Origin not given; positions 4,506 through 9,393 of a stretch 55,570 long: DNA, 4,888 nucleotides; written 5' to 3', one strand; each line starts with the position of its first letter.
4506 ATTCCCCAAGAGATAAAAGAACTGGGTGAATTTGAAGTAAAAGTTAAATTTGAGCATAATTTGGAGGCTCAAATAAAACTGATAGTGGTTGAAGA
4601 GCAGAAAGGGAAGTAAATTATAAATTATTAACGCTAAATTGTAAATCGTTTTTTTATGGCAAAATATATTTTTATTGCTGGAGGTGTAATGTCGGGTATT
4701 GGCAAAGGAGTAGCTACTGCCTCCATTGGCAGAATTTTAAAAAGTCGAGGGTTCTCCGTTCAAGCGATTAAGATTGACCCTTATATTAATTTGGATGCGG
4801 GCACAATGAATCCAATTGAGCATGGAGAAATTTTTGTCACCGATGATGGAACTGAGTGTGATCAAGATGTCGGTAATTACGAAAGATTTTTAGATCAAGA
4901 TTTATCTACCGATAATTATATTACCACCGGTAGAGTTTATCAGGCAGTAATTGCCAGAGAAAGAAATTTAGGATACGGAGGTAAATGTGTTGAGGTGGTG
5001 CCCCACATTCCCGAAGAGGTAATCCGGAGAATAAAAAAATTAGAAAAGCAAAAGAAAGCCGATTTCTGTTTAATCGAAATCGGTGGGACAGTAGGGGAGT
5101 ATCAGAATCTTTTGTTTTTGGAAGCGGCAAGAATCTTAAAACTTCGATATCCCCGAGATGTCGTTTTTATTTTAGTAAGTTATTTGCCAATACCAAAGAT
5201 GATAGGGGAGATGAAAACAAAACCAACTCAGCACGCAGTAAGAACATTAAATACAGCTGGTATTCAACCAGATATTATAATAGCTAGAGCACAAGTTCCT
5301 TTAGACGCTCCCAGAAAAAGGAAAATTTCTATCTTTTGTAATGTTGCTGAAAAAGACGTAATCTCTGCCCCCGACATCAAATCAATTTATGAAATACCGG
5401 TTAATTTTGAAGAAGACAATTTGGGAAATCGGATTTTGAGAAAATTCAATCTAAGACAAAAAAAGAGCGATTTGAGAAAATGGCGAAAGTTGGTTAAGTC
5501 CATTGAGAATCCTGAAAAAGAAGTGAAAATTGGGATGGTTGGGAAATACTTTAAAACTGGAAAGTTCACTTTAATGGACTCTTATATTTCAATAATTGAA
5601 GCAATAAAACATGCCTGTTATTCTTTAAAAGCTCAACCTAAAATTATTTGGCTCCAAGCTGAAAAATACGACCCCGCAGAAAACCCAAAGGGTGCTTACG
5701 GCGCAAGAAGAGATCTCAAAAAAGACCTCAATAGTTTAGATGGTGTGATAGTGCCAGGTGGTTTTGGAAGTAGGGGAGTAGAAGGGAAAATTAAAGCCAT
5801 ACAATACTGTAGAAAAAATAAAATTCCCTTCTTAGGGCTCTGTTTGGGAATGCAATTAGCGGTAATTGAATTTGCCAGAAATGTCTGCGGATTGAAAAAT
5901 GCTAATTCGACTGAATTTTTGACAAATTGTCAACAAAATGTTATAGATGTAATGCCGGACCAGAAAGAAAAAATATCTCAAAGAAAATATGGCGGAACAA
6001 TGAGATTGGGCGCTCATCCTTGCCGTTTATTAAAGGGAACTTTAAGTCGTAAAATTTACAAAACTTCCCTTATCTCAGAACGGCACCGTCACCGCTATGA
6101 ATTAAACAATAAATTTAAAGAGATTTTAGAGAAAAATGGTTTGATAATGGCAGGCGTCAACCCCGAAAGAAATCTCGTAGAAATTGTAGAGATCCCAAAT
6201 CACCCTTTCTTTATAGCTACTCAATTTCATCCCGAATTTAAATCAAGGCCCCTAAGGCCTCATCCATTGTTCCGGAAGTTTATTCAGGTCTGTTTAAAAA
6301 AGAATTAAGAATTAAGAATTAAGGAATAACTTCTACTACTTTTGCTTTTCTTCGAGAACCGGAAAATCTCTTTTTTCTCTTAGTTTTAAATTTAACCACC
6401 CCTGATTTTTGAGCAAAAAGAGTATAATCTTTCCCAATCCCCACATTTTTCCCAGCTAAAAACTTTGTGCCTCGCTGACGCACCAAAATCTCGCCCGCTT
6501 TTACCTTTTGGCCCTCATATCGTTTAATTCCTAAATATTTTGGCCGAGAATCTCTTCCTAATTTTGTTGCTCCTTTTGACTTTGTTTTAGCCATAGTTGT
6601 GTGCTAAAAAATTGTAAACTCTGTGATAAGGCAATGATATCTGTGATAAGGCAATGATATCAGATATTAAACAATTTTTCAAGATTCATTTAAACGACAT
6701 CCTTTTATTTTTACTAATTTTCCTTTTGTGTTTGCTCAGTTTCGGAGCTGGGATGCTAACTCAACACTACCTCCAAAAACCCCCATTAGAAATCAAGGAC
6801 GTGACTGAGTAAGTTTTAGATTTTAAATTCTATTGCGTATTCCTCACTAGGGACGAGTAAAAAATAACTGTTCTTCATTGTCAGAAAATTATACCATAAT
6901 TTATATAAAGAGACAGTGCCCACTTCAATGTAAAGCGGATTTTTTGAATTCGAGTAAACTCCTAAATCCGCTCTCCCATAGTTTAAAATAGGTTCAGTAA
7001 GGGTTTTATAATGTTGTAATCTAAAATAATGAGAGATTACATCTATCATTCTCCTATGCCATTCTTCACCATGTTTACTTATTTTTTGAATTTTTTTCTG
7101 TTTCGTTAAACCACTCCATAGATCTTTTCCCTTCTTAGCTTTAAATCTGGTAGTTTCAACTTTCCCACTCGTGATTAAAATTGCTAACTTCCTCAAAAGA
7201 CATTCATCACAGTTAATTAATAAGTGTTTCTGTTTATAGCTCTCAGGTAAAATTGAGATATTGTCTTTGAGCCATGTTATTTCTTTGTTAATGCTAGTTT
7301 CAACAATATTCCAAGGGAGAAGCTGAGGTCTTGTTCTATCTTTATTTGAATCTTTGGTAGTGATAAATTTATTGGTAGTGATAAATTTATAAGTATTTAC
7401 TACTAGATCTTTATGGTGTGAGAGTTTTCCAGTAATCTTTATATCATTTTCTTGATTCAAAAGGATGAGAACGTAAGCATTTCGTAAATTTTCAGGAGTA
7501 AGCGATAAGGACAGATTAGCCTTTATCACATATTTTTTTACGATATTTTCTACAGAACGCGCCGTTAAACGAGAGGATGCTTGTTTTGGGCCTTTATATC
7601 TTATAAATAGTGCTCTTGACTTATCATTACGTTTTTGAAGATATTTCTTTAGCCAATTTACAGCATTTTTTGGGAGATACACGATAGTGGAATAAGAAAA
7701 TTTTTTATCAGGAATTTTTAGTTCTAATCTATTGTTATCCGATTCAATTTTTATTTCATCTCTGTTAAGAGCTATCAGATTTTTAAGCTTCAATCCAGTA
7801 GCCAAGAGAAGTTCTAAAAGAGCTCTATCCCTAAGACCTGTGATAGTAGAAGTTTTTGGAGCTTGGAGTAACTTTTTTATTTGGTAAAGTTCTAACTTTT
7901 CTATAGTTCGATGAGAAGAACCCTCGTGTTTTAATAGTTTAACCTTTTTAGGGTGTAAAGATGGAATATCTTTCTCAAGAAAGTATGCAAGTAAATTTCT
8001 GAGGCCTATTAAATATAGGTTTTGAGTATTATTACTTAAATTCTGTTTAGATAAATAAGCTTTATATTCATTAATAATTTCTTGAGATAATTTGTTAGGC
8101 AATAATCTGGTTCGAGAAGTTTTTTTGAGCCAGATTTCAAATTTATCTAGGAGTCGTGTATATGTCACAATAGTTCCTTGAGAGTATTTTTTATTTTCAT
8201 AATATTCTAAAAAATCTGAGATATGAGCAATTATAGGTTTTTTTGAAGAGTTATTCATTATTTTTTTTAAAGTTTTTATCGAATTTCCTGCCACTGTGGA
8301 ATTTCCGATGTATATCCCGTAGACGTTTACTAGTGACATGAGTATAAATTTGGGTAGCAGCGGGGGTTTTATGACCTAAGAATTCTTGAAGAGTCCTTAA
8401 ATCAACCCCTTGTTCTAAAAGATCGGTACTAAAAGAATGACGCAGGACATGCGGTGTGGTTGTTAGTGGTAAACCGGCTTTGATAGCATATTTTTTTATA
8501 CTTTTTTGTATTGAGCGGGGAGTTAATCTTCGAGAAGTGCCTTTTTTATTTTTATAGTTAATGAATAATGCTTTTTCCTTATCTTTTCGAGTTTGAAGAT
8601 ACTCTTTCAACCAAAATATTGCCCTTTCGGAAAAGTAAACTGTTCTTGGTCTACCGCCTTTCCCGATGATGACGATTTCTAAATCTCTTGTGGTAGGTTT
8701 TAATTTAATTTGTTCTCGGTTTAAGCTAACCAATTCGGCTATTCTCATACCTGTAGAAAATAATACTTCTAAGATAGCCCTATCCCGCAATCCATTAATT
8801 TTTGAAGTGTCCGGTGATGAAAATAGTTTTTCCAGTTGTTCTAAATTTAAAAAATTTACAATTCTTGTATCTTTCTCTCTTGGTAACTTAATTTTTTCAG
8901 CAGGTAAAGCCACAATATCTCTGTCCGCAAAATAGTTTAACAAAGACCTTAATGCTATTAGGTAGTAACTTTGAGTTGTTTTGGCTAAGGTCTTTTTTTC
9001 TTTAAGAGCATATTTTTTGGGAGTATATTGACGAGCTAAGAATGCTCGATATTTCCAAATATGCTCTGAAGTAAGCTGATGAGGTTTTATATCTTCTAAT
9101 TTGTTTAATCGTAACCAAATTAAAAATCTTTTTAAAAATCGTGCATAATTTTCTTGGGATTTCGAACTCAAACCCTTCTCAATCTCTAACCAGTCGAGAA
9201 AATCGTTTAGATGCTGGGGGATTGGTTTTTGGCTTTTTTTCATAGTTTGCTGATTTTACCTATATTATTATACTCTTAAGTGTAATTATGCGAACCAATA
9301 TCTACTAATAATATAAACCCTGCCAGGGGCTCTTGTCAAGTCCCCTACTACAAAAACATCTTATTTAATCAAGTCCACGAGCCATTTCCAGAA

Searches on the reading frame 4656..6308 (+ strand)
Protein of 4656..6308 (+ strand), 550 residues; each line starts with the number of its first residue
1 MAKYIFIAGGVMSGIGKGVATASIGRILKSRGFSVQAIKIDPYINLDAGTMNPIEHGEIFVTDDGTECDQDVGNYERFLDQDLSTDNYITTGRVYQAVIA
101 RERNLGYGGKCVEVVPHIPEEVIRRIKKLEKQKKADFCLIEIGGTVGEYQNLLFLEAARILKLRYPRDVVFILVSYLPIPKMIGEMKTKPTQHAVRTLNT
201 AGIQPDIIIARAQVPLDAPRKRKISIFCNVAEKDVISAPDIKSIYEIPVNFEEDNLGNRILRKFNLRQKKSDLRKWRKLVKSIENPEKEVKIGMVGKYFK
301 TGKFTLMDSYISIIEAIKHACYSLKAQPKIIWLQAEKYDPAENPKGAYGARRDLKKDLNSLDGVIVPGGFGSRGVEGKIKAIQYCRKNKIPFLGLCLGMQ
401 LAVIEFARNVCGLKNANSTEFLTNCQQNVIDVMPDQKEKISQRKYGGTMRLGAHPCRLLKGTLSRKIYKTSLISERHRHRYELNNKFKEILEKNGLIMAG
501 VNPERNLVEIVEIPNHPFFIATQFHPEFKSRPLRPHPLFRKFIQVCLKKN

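Call 80: search_protein_families(library=pfam, proteins=[window:4656-6308:+], max_evalue=0.00001)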
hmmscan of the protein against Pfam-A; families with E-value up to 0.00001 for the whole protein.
window:4656-6308:+ (550 aa): 3 families
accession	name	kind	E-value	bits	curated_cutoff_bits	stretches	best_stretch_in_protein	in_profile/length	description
PF06418.20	CTP_synth_N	-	7.2e-107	357.1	26.1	1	3-266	1-265/265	CTP synthase N-terminus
PF00117.34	GATase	-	3.2e-39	135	22.8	1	306-544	2-189/190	Glutamine amidotransferase class-I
PF07722.19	Peptidase_C26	-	1.7e-06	28.4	20.5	0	380-527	96-219/219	Peptidase C26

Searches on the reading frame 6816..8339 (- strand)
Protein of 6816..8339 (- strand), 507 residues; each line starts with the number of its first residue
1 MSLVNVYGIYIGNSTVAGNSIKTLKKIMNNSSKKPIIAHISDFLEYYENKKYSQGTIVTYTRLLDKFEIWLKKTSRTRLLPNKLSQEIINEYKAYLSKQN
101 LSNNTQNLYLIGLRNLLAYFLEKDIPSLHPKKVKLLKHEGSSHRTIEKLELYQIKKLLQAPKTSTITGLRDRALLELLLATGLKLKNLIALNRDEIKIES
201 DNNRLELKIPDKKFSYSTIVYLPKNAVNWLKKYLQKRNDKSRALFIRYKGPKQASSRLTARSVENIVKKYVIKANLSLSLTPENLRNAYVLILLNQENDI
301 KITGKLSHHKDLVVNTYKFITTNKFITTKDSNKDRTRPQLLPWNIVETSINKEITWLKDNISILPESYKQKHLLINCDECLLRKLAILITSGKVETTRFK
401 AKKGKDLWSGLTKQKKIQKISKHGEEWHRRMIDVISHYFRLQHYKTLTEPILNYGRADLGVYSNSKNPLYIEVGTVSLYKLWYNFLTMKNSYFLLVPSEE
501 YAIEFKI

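Call 80: search_protein_families(library=pfam, proteins=[window:6816-8339:-], max_evalue=0.00001)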
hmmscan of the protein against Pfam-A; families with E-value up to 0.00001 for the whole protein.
window:6816-8339:- (507 aa): 4 families
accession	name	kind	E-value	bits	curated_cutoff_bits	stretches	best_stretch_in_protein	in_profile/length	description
PF00589.27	Phage_integrase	-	2.6e-21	76.6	27.1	1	149-312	3-159/172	Phage integrase family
PF13102.12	Phage_int_SAM_5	-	3.2e-09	37.5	22.3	1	40-130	6-92/98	Phage integrase SAM-like domain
PF13495.12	Phage_int_SAM_4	-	5.8e-08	33.5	27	1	42-125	4-83/85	Phage integrase, N-terminal SAM-like domain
PF02899.23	Phage_int_SAM_1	-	2.1e-07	31.6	22.3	1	40-120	1-79/83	Phage integrase, N-terminal SAM-like domain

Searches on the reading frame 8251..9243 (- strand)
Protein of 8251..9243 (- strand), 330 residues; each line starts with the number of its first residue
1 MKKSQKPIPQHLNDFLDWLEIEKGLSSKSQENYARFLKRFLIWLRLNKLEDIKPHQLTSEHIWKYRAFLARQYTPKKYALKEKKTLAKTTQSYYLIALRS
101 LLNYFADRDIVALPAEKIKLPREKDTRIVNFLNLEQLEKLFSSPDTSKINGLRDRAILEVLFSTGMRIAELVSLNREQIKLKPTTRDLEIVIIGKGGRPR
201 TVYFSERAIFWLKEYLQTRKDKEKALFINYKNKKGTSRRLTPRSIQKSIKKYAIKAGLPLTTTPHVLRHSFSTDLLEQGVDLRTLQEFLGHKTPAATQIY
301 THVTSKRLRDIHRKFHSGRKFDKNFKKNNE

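Call 80: search_protein_families(library=pfam, proteins=[window:8251-9243:-], max_evalue=0.00001)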
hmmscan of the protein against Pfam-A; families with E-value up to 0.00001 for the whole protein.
window:8251-9243:- (330 aa): 3 families
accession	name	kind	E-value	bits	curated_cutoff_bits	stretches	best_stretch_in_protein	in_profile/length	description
PF00589.27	Phage_integrase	-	3.9e-41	141.1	27.1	1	131-306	2-171/172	Phage integrase family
PF13495.12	Phage_int_SAM_4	-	8.8e-08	32.9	27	1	13-110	3-83/85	Phage integrase, N-terminal SAM-like domain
PF02899.23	Phage_int_SAM_1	-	2.1e-07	31.5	22.3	1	12-105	1-79/83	Phage integrase, N-terminal SAM-like domain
